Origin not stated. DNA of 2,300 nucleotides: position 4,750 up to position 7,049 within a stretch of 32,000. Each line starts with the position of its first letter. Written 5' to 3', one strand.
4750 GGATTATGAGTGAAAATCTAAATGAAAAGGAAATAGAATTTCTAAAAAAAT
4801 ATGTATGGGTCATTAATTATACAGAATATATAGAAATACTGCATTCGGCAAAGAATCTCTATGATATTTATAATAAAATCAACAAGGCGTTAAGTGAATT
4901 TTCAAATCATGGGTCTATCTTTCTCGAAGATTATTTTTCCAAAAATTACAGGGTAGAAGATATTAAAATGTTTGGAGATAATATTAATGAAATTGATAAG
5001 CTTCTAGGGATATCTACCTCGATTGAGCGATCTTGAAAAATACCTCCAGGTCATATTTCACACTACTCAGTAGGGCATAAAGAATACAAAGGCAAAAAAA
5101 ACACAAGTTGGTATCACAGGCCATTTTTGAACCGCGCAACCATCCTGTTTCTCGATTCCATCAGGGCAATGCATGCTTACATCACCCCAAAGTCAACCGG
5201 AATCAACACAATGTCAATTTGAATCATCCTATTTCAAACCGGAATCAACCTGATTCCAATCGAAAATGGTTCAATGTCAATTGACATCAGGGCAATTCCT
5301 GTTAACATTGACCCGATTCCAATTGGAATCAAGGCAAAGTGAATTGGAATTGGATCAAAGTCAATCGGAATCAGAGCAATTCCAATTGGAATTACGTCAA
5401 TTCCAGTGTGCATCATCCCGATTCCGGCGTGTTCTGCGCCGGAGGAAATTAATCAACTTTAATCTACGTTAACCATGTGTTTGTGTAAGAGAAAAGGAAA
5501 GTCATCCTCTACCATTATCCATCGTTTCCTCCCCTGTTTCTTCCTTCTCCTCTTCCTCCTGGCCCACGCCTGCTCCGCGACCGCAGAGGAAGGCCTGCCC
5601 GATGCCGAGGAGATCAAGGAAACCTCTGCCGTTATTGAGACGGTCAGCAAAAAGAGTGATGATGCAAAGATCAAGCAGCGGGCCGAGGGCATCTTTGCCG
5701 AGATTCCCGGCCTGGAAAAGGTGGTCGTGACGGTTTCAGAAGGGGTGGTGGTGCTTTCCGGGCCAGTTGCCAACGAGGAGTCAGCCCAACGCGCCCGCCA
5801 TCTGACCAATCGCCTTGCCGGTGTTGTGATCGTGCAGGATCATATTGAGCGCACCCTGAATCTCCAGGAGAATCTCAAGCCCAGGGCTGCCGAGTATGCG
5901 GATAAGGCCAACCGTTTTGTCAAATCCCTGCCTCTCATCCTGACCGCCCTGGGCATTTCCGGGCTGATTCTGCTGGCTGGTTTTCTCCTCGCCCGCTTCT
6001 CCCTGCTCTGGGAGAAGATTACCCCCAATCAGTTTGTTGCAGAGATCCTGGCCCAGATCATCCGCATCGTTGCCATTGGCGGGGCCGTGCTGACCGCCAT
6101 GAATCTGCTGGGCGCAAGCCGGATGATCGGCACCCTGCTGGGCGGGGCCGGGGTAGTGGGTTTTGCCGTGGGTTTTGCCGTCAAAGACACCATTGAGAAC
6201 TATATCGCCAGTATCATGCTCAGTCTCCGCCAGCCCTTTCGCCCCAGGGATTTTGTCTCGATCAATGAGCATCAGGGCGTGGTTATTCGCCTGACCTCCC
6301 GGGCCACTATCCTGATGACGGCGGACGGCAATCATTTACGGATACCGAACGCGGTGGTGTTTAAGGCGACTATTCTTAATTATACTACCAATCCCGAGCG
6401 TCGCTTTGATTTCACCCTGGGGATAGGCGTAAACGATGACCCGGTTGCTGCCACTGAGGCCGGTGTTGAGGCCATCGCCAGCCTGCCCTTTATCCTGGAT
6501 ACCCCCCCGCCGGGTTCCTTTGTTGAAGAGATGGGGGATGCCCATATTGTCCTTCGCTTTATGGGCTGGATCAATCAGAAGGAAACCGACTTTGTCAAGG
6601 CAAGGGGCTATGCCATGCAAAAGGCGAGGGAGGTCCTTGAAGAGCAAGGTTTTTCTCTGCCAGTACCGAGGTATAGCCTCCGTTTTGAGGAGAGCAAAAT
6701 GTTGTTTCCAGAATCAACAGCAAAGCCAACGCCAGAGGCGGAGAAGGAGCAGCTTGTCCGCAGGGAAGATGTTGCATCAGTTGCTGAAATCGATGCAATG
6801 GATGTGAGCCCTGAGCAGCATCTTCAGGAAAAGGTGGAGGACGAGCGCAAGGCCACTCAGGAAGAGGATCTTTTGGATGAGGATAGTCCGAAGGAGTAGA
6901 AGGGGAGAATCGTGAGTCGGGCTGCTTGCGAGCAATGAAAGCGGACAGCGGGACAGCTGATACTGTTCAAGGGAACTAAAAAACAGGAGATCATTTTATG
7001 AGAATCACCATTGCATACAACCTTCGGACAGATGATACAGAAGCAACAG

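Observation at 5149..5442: Helically phased array of about 12-14 degenerate 21-bp repeats with three CAATTG-centred perfect palindromes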

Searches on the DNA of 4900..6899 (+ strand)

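Call 39: search_rna_families(sources=[L005, L160, L176, L180, L196, L204], threshold=evalue, max_evalue=1)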
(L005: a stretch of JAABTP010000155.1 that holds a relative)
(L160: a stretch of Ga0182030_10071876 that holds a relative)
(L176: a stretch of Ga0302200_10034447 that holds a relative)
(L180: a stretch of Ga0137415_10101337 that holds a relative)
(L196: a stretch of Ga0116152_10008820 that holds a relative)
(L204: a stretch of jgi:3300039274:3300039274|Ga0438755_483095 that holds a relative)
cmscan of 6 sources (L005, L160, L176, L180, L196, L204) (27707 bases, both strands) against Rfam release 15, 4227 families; matches with E-value up to 1: 18.
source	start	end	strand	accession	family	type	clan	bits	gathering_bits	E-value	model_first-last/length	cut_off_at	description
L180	512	620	-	RF04087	MIR5565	Gene; miRNA;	-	48.5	80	3.2e-08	1-109/109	no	MIR5565 microRNA precursor family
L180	520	607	-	RF03722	MIR4378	Gene; miRNA;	-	40.2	90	0.00022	1-91/91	no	MIR4378 microRNA precursor family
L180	321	429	-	RF04087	MIR5565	Gene; miRNA;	-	39.3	80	1.5e-05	1-109/109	no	MIR5565 microRNA precursor family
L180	319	427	+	RF04087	MIR5565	Gene; miRNA;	-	34.7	80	0.00031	1-109/109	no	MIR5565 microRNA precursor family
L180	441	519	-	RF00969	mir-556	Gene; miRNA;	-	34.6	84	0.0047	1-88/88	no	mir-556 microRNA precursor family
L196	1739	1839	+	RF04134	MIR7504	Gene; miRNA;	-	34.3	83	0.011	1-124/124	no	MIR7504 microRNA precursor family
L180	609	668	-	RF03722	MIR4378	Gene; miRNA;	-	34.1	90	0.0076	1-91/91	no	MIR4378 microRNA precursor family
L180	547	668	+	RF04097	MIR2630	Gene; miRNA;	-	32.9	144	0.0047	1-229/229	no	MIR2630 microRNA precursor family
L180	362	428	-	RF03623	mir-1252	Gene; miRNA;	-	32.3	70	0.066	1-65/65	no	mir-1252 microRNA precursor family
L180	460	537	-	RF03704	MIR4380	Gene; miRNA;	-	31.1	83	0.014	1-82/82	no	MIR4380 microRNA precursor family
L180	442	539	-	RF04115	mir-6130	Gene; miRNA;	-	31.1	117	0.016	1-103/103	no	mir-6130 microRNA precursor family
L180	351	439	-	RF03377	mir-960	Gene; miRNA;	-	30.7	100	0.016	1-93/93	no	mir-960 microRNA precursor family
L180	312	388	-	RF03704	MIR4380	Gene; miRNA;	-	30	83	0.026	1-82/82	no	MIR4380 microRNA precursor family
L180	541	625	-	RF03704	MIR4380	Gene; miRNA;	-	29.5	83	0.038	1-82/82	no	MIR4380 microRNA precursor family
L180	466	543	+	RF03704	MIR4380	Gene; miRNA;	-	28.4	83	0.072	1-82/82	no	MIR4380 microRNA precursor family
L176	1116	1188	+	RF03006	M23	Gene; sRNA;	-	25.6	41.2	0.49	1-53/53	no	M23 RNA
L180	593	669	+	RF03704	MIR4380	Gene; miRNA;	-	25.2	83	0.53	1-82/82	no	MIR4380 microRNA precursor family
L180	297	373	+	RF03704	MIR4380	Gene; miRNA;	-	25.1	83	0.56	1-82/82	no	MIR4380 microRNA precursor family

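Call 40: search_rna_families(source=window, start=4900, end=5600, threshold=evalue, max_evalue=10)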
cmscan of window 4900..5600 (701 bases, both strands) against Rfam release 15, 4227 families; matches with E-value up to 10: 10.
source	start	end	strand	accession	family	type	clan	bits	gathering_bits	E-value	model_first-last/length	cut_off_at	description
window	5293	5371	+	RF04087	MIR5565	Gene; miRNA;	-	23.2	80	0.018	1-109/109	no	MIR5565 microRNA precursor family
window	5294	5351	-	RF01000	mir-580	Gene; miRNA;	-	22.7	83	0.056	1-93/93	no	mir-580 microRNA precursor family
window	5251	5394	-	RF04070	MIR6440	Gene; miRNA;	-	21.5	95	0.19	1-108/108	no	MIR6440 microRNA precursor family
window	5244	5338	-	RF04254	mir-1677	Gene; miRNA;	-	18.6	84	0.84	1-76/76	no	mir-1677 microRNA precursor family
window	5230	5268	-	RF01000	mir-580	Gene; miRNA;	-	17.4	83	1.7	1-93/93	no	mir-580 microRNA precursor family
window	5488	5553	-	RF03623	mir-1252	Gene; miRNA;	-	16.9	70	7.4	1-65/65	no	mir-1252 microRNA precursor family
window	5303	5408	-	RF03259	MIR1514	Gene; miRNA;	-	16.5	90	6.7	1-110/110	no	MIR1514 microRNA precursor family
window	4935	5051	-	RF00618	U4atac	Gene; snRNA; splicing;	CL00007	16.1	53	3.3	1-132/132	no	U4atac minor spliceosomal RNA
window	4918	4986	+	RF01441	S_pombe_snR46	Gene; snRNA; snoRNA; HACA-box;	CL00021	15.9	60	6.4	1-168/168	no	small nulceolar RNA snR46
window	5487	5600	-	RF00516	ylbH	Cis-reg; leader;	-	14.2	50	2.2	24-122/122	5'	ylbH leader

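Call 85: search_dna_similar(query=window:5150-5460:+, collection=plasmids, mode=distant, max_evalue=0.001, max_rows=15)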
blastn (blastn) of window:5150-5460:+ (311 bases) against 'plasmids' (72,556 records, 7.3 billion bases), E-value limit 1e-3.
No match.

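Call 86: search_dna_similar(query=window:5150-5460:+, collection=phages, mode=distant, max_evalue=0.001, max_rows=15)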
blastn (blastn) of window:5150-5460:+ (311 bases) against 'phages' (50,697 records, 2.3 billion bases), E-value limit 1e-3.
No match.
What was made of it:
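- On Iteron-type replication origin: There is no plasmid or phage match (calls 85, 86).
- There is no BLAST similarity to 72,556 plasmids or 50,697 phages (calls 85, 86).
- Tried and rejected: No match (calls 85, 86).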
